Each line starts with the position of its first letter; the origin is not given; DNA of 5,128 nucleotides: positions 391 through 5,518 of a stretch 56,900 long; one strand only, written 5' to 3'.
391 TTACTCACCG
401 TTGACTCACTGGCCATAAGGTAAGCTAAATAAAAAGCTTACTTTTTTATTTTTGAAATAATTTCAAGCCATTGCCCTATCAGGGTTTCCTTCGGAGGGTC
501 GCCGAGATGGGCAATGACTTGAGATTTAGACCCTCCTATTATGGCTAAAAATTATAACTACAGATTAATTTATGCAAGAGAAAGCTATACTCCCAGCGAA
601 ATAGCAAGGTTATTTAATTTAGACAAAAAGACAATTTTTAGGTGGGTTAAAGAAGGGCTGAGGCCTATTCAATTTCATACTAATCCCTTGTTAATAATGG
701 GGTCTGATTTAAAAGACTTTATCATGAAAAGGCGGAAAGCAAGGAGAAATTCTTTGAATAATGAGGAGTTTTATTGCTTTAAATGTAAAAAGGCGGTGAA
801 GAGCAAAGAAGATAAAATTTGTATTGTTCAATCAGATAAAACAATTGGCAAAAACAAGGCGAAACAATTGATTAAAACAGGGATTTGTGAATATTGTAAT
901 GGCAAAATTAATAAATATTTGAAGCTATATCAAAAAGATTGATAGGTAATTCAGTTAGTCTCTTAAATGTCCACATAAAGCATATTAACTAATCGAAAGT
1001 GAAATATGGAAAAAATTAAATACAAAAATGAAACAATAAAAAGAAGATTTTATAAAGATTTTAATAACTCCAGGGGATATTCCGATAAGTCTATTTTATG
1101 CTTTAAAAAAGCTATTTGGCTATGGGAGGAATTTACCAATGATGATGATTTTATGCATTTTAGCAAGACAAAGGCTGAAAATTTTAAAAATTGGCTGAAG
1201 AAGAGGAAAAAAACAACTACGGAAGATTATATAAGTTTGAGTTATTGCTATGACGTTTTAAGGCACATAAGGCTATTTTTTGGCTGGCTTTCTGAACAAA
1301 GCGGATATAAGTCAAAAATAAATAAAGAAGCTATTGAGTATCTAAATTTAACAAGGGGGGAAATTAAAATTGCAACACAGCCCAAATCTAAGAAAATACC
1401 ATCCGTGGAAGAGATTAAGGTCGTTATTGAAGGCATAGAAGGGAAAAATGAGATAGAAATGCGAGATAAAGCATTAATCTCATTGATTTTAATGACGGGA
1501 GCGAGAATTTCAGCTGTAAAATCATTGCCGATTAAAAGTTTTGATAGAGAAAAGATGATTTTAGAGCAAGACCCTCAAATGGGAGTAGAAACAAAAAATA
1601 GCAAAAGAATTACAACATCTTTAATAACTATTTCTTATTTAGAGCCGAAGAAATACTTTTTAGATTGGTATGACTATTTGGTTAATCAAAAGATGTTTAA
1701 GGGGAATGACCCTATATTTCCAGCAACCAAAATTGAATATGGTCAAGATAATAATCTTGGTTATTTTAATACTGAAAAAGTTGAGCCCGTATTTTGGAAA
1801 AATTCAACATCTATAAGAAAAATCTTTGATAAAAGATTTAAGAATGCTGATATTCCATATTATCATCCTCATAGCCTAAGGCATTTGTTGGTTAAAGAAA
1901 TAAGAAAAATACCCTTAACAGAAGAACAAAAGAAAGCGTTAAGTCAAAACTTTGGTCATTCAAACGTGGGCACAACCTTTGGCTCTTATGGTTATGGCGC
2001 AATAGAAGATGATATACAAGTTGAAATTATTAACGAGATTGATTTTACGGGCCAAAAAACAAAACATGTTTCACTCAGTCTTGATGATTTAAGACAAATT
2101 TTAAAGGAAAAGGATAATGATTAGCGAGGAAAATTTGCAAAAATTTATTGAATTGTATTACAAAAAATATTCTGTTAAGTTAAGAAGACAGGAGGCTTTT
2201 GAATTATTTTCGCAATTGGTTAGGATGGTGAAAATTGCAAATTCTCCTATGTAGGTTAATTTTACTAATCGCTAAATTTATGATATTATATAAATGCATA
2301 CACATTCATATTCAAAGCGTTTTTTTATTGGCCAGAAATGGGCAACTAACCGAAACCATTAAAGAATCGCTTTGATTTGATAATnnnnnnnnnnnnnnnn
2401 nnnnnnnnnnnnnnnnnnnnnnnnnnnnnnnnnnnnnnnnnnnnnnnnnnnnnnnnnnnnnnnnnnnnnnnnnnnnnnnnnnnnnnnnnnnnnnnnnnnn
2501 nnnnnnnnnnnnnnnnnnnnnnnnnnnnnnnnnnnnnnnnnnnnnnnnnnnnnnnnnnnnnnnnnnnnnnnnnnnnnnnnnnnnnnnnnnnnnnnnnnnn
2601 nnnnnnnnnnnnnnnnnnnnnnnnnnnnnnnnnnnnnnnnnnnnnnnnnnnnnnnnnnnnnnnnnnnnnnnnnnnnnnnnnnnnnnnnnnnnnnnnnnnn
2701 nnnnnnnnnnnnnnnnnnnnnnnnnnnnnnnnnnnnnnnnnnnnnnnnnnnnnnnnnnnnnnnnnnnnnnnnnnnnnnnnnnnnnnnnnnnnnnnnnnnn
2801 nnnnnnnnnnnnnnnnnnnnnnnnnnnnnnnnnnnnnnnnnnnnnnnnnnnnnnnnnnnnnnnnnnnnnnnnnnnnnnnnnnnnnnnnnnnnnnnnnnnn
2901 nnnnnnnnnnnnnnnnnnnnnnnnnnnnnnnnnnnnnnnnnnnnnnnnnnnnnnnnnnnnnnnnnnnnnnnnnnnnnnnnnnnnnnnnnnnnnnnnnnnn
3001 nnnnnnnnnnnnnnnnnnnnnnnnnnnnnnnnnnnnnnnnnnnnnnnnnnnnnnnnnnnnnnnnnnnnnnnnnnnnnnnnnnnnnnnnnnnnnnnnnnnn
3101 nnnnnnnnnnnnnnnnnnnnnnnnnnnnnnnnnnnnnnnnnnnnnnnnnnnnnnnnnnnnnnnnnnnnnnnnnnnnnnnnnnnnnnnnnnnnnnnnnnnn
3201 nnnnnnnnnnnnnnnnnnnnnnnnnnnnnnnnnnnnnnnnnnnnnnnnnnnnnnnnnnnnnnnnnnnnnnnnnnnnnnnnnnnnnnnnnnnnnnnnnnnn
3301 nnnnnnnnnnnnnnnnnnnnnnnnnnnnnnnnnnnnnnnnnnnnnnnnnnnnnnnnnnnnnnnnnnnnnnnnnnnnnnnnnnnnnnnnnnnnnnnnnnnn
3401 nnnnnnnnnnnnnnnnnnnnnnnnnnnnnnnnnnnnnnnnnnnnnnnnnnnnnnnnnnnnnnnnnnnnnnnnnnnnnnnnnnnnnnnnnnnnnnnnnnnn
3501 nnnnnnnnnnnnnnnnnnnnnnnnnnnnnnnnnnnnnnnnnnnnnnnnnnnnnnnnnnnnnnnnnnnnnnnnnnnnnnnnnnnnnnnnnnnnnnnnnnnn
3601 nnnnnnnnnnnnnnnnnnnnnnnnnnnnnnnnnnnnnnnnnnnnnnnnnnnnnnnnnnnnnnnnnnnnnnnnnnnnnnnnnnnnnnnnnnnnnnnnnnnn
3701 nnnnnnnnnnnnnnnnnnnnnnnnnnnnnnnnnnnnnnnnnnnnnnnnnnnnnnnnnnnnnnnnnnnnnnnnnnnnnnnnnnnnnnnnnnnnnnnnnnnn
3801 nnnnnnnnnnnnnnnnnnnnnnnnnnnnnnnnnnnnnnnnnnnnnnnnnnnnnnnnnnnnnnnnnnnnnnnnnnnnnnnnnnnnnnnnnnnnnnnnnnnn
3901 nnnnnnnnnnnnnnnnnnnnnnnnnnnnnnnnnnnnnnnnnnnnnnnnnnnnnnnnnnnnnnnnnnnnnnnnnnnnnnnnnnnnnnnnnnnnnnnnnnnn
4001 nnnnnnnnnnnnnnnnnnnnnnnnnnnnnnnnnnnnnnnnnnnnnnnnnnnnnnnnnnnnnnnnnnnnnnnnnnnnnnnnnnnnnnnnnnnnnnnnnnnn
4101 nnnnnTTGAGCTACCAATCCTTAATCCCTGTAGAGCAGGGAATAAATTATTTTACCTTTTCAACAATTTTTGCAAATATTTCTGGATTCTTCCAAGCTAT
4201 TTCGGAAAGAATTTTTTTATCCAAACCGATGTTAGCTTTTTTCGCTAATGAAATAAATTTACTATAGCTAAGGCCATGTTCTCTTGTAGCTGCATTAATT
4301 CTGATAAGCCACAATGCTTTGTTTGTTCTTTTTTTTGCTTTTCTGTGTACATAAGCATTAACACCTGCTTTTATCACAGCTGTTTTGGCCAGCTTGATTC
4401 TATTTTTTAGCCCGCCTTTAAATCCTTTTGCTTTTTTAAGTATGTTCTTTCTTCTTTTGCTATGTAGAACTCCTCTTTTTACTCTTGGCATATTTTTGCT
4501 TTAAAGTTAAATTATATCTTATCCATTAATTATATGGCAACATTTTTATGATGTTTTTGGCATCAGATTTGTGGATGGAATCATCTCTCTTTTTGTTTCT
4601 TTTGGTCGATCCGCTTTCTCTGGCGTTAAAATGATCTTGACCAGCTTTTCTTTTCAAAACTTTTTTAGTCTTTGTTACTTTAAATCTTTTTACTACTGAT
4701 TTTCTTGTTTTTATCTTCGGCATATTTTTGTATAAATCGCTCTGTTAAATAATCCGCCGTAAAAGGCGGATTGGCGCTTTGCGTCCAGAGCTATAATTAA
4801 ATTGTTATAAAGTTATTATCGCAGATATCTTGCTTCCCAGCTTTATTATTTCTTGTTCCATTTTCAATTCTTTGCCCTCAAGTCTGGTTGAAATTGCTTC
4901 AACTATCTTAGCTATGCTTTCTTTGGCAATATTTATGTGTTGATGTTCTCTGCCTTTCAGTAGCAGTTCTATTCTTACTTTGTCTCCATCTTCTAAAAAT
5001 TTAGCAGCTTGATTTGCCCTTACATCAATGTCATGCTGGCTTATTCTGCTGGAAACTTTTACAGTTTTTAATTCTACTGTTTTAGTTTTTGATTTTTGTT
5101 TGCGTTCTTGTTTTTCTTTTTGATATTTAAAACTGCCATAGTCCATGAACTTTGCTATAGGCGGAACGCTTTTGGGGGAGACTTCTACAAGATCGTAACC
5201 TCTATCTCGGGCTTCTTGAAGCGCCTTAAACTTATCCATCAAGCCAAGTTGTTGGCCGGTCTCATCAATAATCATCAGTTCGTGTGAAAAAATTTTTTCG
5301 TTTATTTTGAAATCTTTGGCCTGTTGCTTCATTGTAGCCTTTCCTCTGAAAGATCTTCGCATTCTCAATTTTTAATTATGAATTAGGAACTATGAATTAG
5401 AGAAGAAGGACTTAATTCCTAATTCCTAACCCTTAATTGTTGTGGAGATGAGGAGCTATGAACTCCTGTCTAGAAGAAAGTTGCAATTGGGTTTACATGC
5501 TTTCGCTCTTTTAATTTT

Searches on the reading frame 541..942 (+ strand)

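Call 58: search_protein_families(library=pfam, proteins=[window:541-942:+], max_evalue=0.001)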
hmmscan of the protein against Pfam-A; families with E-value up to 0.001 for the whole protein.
window:541-942:+ (133 aa): 2 families
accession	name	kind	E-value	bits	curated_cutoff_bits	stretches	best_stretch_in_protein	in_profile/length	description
PF12728.13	HTH_17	-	2.8e-06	27.9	27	1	16-65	2-51/51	Helix-turn-helix domain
PF13551.12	HTH_29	-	0.00019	21.9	28.1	0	11-37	9-34/64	Winged helix-turn helix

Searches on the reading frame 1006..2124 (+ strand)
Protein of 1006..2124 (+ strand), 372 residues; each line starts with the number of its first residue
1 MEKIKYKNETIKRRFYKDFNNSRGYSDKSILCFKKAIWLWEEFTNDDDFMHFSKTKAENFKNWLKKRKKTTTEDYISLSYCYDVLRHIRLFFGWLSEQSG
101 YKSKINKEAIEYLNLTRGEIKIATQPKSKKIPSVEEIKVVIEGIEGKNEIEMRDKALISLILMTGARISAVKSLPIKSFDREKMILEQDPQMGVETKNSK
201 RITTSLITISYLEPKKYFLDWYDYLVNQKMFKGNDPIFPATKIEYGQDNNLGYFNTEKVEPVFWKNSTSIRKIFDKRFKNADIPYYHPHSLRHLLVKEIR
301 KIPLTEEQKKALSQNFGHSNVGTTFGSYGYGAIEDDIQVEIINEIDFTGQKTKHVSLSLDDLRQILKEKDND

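Call 58: search_protein_families(library=pfam, proteins=[window:1006-2124:+], max_evalue=0.001)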
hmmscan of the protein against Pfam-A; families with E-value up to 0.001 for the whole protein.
window:1006-2124:+ (372 aa): 1 family
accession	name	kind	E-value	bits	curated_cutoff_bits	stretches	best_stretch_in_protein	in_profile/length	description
PF00589.27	Phage_integrase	-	2.7e-09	37.5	27.1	1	145-328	16-165/172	Phage integrase family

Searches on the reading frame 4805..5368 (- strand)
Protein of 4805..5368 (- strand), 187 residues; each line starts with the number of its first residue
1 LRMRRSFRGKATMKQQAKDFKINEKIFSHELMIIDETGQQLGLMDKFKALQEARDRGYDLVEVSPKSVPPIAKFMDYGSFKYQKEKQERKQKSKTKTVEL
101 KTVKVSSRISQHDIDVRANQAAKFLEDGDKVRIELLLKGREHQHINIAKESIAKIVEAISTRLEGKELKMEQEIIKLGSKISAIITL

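Call 58: search_protein_families(library=pfam, proteins=[window:4805-5368:-], max_evalue=0.001)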
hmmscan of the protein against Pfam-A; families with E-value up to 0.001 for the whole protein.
window:4805-5368:- (187 aa): 2 families
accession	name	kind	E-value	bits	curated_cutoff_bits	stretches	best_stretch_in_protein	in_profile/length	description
PF05198.21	IF3_N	-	1.3e-24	86.6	26.9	1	22-91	1-70/70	Translation initiation factor IF-3, N-terminal domain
PF00707.27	IF3_C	-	4.2e-17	62.3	34.8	1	98-162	1-65/86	Translation initiation factor IF-3, C-terminal domain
